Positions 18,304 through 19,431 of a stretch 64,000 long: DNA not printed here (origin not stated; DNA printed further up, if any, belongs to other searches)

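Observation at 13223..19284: Co-directional pair: an Lhr helicase and a 1003-aa HerA-ATPase / coiled-coil / poly-zinc-knuckle protein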

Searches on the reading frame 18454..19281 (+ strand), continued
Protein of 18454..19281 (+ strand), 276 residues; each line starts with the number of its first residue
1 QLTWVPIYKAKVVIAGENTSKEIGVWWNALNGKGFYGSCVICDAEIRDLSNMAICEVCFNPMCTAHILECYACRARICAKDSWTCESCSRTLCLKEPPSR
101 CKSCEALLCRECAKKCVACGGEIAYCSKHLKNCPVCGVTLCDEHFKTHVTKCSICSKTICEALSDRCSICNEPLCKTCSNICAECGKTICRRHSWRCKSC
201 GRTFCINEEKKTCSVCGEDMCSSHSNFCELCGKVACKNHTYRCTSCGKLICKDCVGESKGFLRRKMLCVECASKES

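Call 60: search_protein_families(library=pfam, proteins=[P0165, P0186, P0212, P0200, P0242, P0144, P0194, P0137], max_evalue=0.05)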
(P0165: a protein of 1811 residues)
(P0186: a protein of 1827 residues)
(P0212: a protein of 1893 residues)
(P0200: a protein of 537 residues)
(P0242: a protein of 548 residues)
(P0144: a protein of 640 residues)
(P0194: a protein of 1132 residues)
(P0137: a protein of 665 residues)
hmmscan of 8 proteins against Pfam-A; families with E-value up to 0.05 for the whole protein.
P0165 (1811 aa): 2 families
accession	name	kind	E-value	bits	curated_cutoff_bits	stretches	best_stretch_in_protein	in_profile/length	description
PF00271.37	Helicase_C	-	4.9e-12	46.5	23.5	1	429-540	4-106/110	Helicase conserved C-terminal domain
PF00176.29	SNF2-rel_dom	-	1.8e-07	31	24.9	1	167-332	51-222/290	SNF2-related domain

P0186 (1827 aa): 4 families
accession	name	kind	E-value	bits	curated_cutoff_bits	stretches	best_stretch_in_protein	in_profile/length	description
PF00176.29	SNF2-rel_dom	-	8.8e-26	91.1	24.9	1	80-321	19-250/290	SNF2-related domain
PF00271.37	Helicase_C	-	3.1e-18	66.5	23.5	1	383-499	2-110/110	Helicase conserved C-terminal domain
PF04851.21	ResIII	-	3.2e-14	53.6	22.5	1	60-224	4-162/164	Type III restriction enzyme, res subunit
PF00270.35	DEAD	-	1.8e-08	34.7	26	1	83-224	19-160/167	DEAD/DEAH box helicase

P0212 (1893 aa): 6 families
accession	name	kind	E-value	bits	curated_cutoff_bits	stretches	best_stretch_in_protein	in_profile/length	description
PF00176.29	SNF2-rel_dom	-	1.4e-26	93.7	24.9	1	81-319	20-250/290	SNF2-related domain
PF00271.37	Helicase_C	-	7.1e-15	55.7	23.5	1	386-496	6-110/110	Helicase conserved C-terminal domain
PF04851.21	ResIII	-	1.3e-12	48.3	22.5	1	82-222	27-162/164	Type III restriction enzyme, res subunit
PF00270.35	DEAD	-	1.3e-09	38.4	26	1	83-224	19-162/167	DEAD/DEAH box helicase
PF00766.25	ETF_alpha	-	6e-07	29.8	27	0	1129-1147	55-73/81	Electron transfer flavoprotein FAD-binding domain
PF09866.14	DUF2093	-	0.00025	20.8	25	0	1348-1365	10-27/42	Uncharacterized protein conserved in bacteria (DUF2093)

P0200 (537 aa): 8 families
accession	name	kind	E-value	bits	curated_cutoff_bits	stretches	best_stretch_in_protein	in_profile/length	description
PF04471.18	Mrr_cat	-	2e-16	60.6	21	1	57-166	7-112/115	Restriction endonuclease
PF22722.2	NA-iREase1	-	9.4e-07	29.2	27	1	59-162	1-101/106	NACHT-associated inactive Restriction Endonuclease 1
PF13248.11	Zn_ribbon_3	-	0.00017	21.3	27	1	5-25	5-24/26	zinc-ribbon domain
PF13240.11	Zn_Ribbon_1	-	0.00093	19.4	25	1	4-26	1-22/23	zinc-ribbon domain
PF12773.13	DZR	-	0.0015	19.1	27.3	1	3-26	13-33/45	Double zinc ribbon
PF18912.6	DZR_2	-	0.0072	16.6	27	1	3-32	22-51/56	Double zinc ribbon domain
PF08378.17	NERD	-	0.02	15.9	22.1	1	56-116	2-61/111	Nuclease-related domain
PF13156.12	Mrr_cat_2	-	0.02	15.3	22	1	90-144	32-87/127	Restriction endonuclease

P0242 (548 aa): 3 families
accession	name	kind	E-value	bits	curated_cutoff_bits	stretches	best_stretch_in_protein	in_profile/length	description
PF04471.18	Mrr_cat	-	3.9e-16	59.6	21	1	64-174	6-112/115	Restriction endonuclease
PF13240.11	Zn_Ribbon_1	-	0.019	15.2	25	1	4-27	1-23/23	zinc-ribbon domain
PF00628.35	PHD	-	0.029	14.8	24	1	502-546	1-47/47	PHD-finger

P0144 (640 aa): 1 family
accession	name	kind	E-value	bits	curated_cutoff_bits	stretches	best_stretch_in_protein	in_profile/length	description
PF04471.18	Mrr_cat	-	1.6e-10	41.5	21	1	14-132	11-114/115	Restriction endonuclease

P0194 (1132 aa): 9 families
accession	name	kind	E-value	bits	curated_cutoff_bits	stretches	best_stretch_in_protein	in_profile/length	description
PF00580.27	UvrD-helicase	-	2.6e-47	162.2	23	1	250-492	1-271/271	UvrD/REP helicase N-terminal domain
PF13361.12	UvrD_C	-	5.3e-33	115.3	25.6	1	497-830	1-345/350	UvrD-like helicase C-terminal domain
PF13245.12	AAA_19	-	1e-15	58.5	25.1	1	255-476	2-133/134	AAA domain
PF04480.18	DUF559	-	5.9e-09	36.2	20.6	1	153-231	32-108/109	Protein of unknown function (DUF559)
PF18741.7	MTES_1575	-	3.2e-06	27.6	38.2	1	146-229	6-94/96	REase_MTES_1575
PF13538.12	UvrD_C_2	-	2.2e-05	24.6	27.4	1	757-776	3-22/52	UvrD-like helicase C-terminal domain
PF13604.12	AAA_30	-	0.00016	21.9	27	0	250-335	2-78/191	AAA domain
PF00270.35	DEAD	-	0.0018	18.5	26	1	254-326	4-77/167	DEAD/DEAH box helicase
PF03123.20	CAT_RBD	-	0.033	14.6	25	0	171-207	14-51/57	CAT RNA binding domain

P0137 (665 aa): 2 families
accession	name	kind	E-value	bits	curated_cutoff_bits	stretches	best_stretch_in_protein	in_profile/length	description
PF16312.10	Oberon_cc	-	0.014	15.7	28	1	225-273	50-97/129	Coiled-coil region of Oberon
PF11079.13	YqhG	-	0.026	14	25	0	7-37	4-34/258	Bacterial protein YqhG of unknown function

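Call 62: search_protein_families(library=padloc, proteins=[P0128, P0121, P0123, L091:4075-5997:+, L092:4229-5998:+, L092:8655-9488:+, P0133, P0200, P0186], max_evalue=0.001)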
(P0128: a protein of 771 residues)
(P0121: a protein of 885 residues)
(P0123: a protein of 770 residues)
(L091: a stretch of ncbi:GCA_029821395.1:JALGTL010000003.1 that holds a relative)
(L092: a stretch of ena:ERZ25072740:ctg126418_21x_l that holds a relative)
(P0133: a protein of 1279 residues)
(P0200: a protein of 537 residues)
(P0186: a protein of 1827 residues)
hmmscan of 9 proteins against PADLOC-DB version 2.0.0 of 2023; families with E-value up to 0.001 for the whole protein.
P0128 (771 aa): 0 families

P0121 (885 aa): 0 families

P0123 (770 aa): 0 families

L091:4075-5997:+ (640 aa): 59 families (the best 25 are shown)
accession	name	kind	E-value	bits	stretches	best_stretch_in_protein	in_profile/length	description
PDLC02619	DrmD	-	1.5e-81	272.8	2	116-399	24-317/872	DrmD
PDLC02623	DrmD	-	9.4e-75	250.1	4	443-630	529-712/1040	DrmD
PDLC02500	BrxHI|BrxHII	-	2.1e-74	249.6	3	415-628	445-663/933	BrxHI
PDLC00659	HmaA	-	5.8e-66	221.1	2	71-406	50-399/1176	SNF2 helicase / DEAD-box helicase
PDLC02504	BrxHI|BrxHII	-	3.1e-62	208.8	2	411-616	447-659/971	BrxHII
PDLC02621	DrmD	-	2.7e-61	206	2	121-413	120-433/1040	DrmD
PDLC02620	DrmD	-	3.5e-53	178.9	2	105-400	80-387/1060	DrmD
PDLC02843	DpdE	-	7.9e-46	154.5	2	122-301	156-329/1091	DpdE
PDLC02845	DpdE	-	6.5e-44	148.1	1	126-565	847-1265/1293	DpdE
PDLC02572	DrmA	-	3e-43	146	2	127-406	121-423/1043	DrmA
PDLC02634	DrmD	-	5.3e-43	144.9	2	121-300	88-285/900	DrmD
PDLC02844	DpdE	-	1e-41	140.9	2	115-293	144-327/1074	DpdE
PDLC02840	DpdE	-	6.9e-41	138.5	2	123-289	158-320/1091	DpdE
PDLC02842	DpdE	-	1.1e-40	137.3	1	124-573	703-1151/1176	DpdE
PDLC02632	DrmD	-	4.9e-40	135.7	2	121-404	122-424/662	DrmD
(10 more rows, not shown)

L092:4229-5998:+ (589 aa): 53 families (the best 25 are shown)
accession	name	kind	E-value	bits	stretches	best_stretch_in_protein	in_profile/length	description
PDLC02619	DrmD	-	2.9e-79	265.2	2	43-346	8-315/872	DrmD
PDLC02500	BrxHI|BrxHII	-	1.4e-76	256.8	3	382-513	471-604/933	BrxHI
PDLC02623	DrmD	-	3e-61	205.3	3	366-527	502-669/1040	DrmD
PDLC00633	ZorD1|ZorD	-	6.8e-56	187.9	1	31-517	406-884/908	"SWI2/SNF2 helicase, Mrr-like nuclease"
PDLC02621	DrmD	-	5.2e-54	181.9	2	372-527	497-676/1040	DrmD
PDLC02620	DrmD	-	2.6e-52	176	2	389-525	484-619/1060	DrmD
PDLC00659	HmaA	-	1.1e-51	173.8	2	385-517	508-645/1176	SNF2 helicase / DEAD-box helicase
PDLC02840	DpdE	-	2.8e-47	159.7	2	48-231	140-316/1091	DpdE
PDLC02843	DpdE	-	1.4e-46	156.9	2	57-237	148-317/1091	DpdE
PDLC02504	BrxHI|BrxHII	-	2.3e-45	152.9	2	361-522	452-622/971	BrxHII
PDLC00631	ZorD1|ZorD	-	8.9e-43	144.2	1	44-499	418-886/1071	"SWI2/SNF2 helicase, Mrr-like nuclease"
PDLC02842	DpdE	-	2.3e-42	142.8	1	48-518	684-1151/1176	DpdE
PDLC00632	ZorD1|ZorD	-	2.1e-41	139.9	2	178-491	736-1049/1101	"SWI2/SNF2 helicase, Mrr-like nuclease"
PDLC02634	DrmD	-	2.1e-41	139.6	2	64-382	88-410/900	DrmD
PDLC02844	DpdE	-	2.6e-39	132.9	2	58-238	144-326/1074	DpdE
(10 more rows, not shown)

L092:8655-9488:+ (277 aa): 9 families
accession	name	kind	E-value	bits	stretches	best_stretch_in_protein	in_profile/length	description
PDLC00631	ZorD1|ZorD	-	9.5e-21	71.3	1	87-236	912-1066/1071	"SWI2/SNF2 helicase, Mrr-like nuclease"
PDLC04819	PDC-S02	-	3.4e-13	47.6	1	91-245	166-322/334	-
PDLC04815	PDC-S02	-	1.9e-12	45.2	1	59-248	143-337/346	-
PDLC04796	PDC-S02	-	3.7e-11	40.6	1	117-227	239-354/390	-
PDLC04806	PDC-S02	-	7e-11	39.9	1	94-228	157-298/324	-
PDLC00628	ZorD1|ZorD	-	1.3e-07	27.7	1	62-234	964-1143/1171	"SWI2/SNF2 helicase, Mrr-like nuclease"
PDLC03852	LmuA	-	2.1e-07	29.2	1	121-210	18-111/336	-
PDLC03657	mREase_IV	-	5.5e-06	23.9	1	137-230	188-291/317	Type IV methyl-directed restriction enzyme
PDLC03663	mREase_IV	-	7.7e-05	19.6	1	147-238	437-531/544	Type IV methyl-directed restriction enzyme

P0133 (1279 aa): 10 families
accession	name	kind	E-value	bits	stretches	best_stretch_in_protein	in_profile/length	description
PDLC04140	mad8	-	2.5e-12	45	1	51-420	28-256/314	mads_8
PDLC01055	HerA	-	6.2e-09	33.2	1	310-431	386-492/532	Type III coevolved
PDLC04105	HerA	-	1.7e-08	31.5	1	373-459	444-522/576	-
PDLC04100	HerA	-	5.9e-07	26.5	1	380-427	471-518/580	-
PDLC04103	HerA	-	1.2e-06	25.2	1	382-434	474-526/579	-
PDLC03859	LmuB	-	5.4e-06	23.9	1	639-768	349-474/611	-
PDLC02185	HerA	-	1.1e-05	22.4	1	380-427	477-524/585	-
PDLC00582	JetC3|JetC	-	3e-05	20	1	627-770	825-967/1472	DUF3584 domain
PDLC00551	JetC2|JetC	-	0.00026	17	1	649-769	868-989/1365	DUF3584 domain; MukB-like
PDLC02724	PbeC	-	0.00079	16.1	1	630-713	151-234/638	PbeC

P0200 (537 aa): 3 families
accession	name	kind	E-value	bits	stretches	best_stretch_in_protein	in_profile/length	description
PDLC04815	PDC-S02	-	8.8e-10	36.4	1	56-170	207-319/346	-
PDLC04819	PDC-S02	-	0.0001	19.7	1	55-155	197-292/334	-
PDLC00631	ZorD1|ZorD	-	0.00028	16.8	1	57-169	951-1060/1071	"SWI2/SNF2 helicase, Mrr-like nuclease"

P0186 (1827 aa): 50 families (the best 25 are shown)
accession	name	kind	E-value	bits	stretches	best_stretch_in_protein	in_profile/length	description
PDLC02619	DrmD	-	9.6e-55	184.1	2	49-297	20-261/872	DrmD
PDLC02623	DrmD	-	3.3e-54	182.1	2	381-599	510-715/1040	DrmD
PDLC02621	DrmD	-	1.1e-49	167.5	2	379-597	497-733/1040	DrmD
PDLC02500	BrxHI|BrxHII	-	2e-47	160.4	2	379-594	457-671/933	BrxHI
PDLC00659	HmaA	-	2.1e-41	139.8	2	394-595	505-702/1176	SNF2 helicase / DEAD-box helicase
PDLC02843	DpdE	-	2.3e-33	113.2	2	53-231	150-304/1091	DpdE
PDLC02572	DrmA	-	6.1e-33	111.8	2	382-589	498-719/1043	DrmA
PDLC02620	DrmD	-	7.1e-33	111.6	2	403-581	486-656/1060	DrmD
PDLC02634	DrmD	-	5.1e-32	108.6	2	39-241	68-273/900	DrmD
PDLC02504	BrxHI|BrxHII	-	8.5e-32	108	2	378-546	462-628/971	BrxHII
PDLC00633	ZorD1|ZorD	-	3e-30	103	1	80-532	464-882/908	"SWI2/SNF2 helicase, Mrr-like nuclease"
PDLC02840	DpdE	-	6.4e-30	102.2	2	62-226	160-304/1091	DpdE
PDLC02633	DrmD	-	8.3e-30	101.4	2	377-592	500-719/839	DrmD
PDLC02193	PLD_Helicase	-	1.5e-29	100.7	2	456-529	755-828/905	-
PDLC02632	DrmD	-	5.5e-28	95.8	2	82-133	144-195/662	DrmD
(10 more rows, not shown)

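Call 64: predict_structure(alignment_id=A3)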
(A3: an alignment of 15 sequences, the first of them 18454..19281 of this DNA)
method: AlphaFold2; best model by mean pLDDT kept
length: 276 residues; sequences in the alignment: 15
mean_pLDDT: 91.6   pTM: 0.68
mean pLDDT of the five models: 91.6, 91.6, 91.6, 90.6, 90.3
residues with pLDDT >= 90: 221; 70-90: 44; 50-70: 11; < 50: 0
segments of 3 or more residues with pLDDT < 50: none
pLDDT, mean of each block of 10 residues (from residue 1): 81 87 91 91 91 92 94 96 97 96 97 94 94 93 94 94 93 94 96 94 95 94 93 93 92 77 79 79
secondary structure, 60 per line:
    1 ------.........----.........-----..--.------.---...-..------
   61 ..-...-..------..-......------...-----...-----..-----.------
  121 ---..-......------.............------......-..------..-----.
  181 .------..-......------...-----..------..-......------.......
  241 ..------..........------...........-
elements in order: E7-15 E20-28 E82-84 E91-93 E99-101 E130-132 E139-141 H142-148 E149-151 E158-160 E194-196 E203-205 E225-227 E234-236 E240-242 E249-251 E255-258 E265-268 H269-275

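Call 68: fold_search(model_id=the predicted structure, library=pdb)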
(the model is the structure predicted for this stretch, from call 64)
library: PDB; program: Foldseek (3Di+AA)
matches with E <= 10: 159; with E <= 0.001: 0
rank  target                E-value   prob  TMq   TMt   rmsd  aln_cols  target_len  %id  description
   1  2xjy_A                7.6e-02  0.44  0.10  0.18  11.3       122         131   15  Crystal structure of the LMO2:LDB1-LID complex, P21 crystal form (released 2010-07-21)
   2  3mmk_B                8.4e-02  0.44  0.12  0.19  12.7       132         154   14  The structural basis for partial redundancy in a class of transcription factors, the lim-homeodomain proteins, in neur (released 2011-07-13)
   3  6cme_A                1.5e-01  0.20  0.10  0.16  13.3       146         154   20  Structure of wild-type ISL2-LID in complex with LHX4-LIM1+2 (released 2019-04-10)
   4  9f5b                  2.0e-01  0.30  0.18  0.24  16.9       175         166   20  Identification of zinc ions in LMO4. (released 2024-10-02)
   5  9atn_MODEL_1_A        2.2e-01  0.54  0.14  0.30  11.4        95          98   22  NMR structure of the MLL4 PHD2/3 fingers in complex with ASXL2 (released 2024-06-19)
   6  2rgt_A                2.3e-01  0.16  0.10  0.17  15.8       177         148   16  Crystal Structure of Lhx3 LIM domains 1 and 2 with the binding domain of Isl1 (released 2008-08-12)
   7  2rgt_B                2.7e-01  0.28  0.17  0.25   9.4       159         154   19  Crystal Structure of Lhx3 LIM domains 1 and 2 with the binding domain of Isl1 (released 2008-08-12)
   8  8eaz_B                3.4e-01  0.20  0.11  0.13  18.0       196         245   13  HOIL-1/E2-Ub/Ub transthiolation complex (released 2023-01-18)
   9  8eaz_A                3.4e-01  0.20  0.11  0.12  18.1       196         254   13  HOIL-1/E2-Ub/Ub transthiolation complex (released 2023-01-18)
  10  8ebt_E                5.0e-01  0.15  0.10  0.08  16.6       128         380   19  XPA repositioning Core7 of TFIIH relative to XPC-DNA lesion (Cy5) (released 2023-04-19)
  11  5udh_B                5.2e-01  0.06  0.11  0.09  15.5       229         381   14  HHARI/ARIH1-UBCH7~Ubiquitin (released 2017-06-14)
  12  8f5p_B                6.1e-01  0.54  0.12  0.03   7.5        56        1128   25  Structure of Leishmania tarentolae IFT-A (state 2) (released 2022-12-21)
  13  2cup_MODEL_1_A        6.1e-01  0.30  0.16  0.31   8.6        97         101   22  Solution structure of the Skeletal muscle LIM-protein 1 (released 2005-11-27)
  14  1vfy                  6.8e-01  0.66  0.12  0.41   7.3        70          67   16  PHOSPHATIDYLINOSITOL-3-PHOSPHATE BINDING FYVE DOMAIN OF VPS27P PROTEIN FROM SACCHAROMYCES CEREVISIAE (released 1999-05-06)
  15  9oz8_B                7.2e-01  0.02  0.10  0.05  25.8       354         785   11  Cryo-EM structure of chicken NEL dimer bound with one human NICOL. (released 2026-02-25)
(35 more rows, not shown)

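Call 74: search_protein_families(library=pfam, alignment_id=A4, max_evalue=0.0001)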
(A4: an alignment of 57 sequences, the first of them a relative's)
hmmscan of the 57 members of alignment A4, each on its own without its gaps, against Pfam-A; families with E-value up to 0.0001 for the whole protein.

A. member 1, P0122 (1274 aa): 0 families

B. families by the number of members that match (of 57 scanned): 22 families
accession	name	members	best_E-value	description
PF04471.18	Mrr_cat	10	1.3e-20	Restriction endonuclease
PF00271.37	Helicase_C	8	9e-19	Helicase conserved C-terminal domain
PF01935.23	DUF87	8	9.4e-11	Helicase HerA, central domain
PF00176.29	SNF2-rel_dom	7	9.4e-27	SNF2-related domain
PF05872.18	HerA_C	7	9.1e-16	Helicase HerA-like C-terminal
PF04851.21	ResIII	6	4e-14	Type III restriction enzyme, res subunit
PF00270.35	DEAD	6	1.3e-12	DEAD/DEAH box helicase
PF13240.11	Zn_Ribbon_1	4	7.7e-07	zinc-ribbon domain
PF00179.31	UQ_con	3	9.7e-11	Ubiquitin-conjugating enzyme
PF22722.2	NA-iREase1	3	9.4e-07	NACHT-associated inactive Restriction Endonuclease 1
PF00580.27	UvrD-helicase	2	2.6e-47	UvrD/REP helicase N-terminal domain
PF13361.12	UvrD_C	2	1.3e-33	UvrD-like helicase C-terminal domain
PF13245.12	AAA_19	2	1.3e-16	AAA domain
PF04480.18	DUF559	2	4.6e-11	Protein of unknown function (DUF559)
PF18741.7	MTES_1575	2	1.1e-07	REase_MTES_1575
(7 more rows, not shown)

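Call 76: find_encoding_contigs(protein=P0145, flank=5000, max_places=2)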
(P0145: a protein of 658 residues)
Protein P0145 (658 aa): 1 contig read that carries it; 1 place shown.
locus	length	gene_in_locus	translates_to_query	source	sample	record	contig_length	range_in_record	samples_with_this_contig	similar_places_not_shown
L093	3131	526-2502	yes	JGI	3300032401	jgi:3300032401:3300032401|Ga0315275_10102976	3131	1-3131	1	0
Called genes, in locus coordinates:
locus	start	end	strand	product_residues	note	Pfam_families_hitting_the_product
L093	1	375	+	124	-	?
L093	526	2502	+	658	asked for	-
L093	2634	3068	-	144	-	PF13527:Acetyltransf_9 (weak), PF13673:Acetyltransf_10, PF00583:Acetyltransf_1, PF09390:DUF1999 (weak), PF13508:Acetyltransf_7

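Call 77: find_encoding_contigs(protein=P0136, flank=5000, max_places=2)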
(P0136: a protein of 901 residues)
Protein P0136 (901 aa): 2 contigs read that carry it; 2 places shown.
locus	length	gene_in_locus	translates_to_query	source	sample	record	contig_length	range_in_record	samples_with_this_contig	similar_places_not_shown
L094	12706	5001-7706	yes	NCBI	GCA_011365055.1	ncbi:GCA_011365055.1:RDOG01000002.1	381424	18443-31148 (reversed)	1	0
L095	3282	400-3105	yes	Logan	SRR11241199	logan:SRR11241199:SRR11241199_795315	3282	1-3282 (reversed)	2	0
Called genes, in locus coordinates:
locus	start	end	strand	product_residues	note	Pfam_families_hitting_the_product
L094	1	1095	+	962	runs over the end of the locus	PF00133:tRNA-synt_1, PF09334:tRNA-synt_1g (weak), PF01406:tRNA-synt_1e (faint), PF13603:tRNA-synt_1_2 (faint), PF09334:tRNA-synt_1g (weak), PF08264:Anticodon_1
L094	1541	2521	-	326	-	PF00515:TPR_1 (faint), PF07719:TPR_2 (faint), PF13181:TPR_8 (faint), PF13424:TPR_12 (faint), PF13431:TPR_17 (faint), PF13414:TPR_11 (faint), PF14559:TPR_19 (faint), PF04157:EAP30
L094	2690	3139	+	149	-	PF00571:CBS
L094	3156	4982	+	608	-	PF00176:SNF2-rel_dom, PF00270:DEAD, PF04851:ResIII, PF00271:Helicase_C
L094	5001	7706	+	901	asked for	-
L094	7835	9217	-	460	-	PF00128:Alpha-amylase, PF16657:Malt_amylase_C (weak), PF22460:Neopullulanase-like_C (weak)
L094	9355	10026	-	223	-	PF22043:DUF6935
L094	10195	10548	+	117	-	PF00462:Glutaredoxin (weak), PF13192:Thioredoxin_3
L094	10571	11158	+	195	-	-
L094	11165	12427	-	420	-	PF02771:Acyl-CoA_dh_N, PF02770:Acyl-CoA_dh_M, PF00441:Acyl-CoA_dh_1, PF08028:Acyl-CoA_dh_2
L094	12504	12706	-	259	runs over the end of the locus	PF00573:Ribosomal_L4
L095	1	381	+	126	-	?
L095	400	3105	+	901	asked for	-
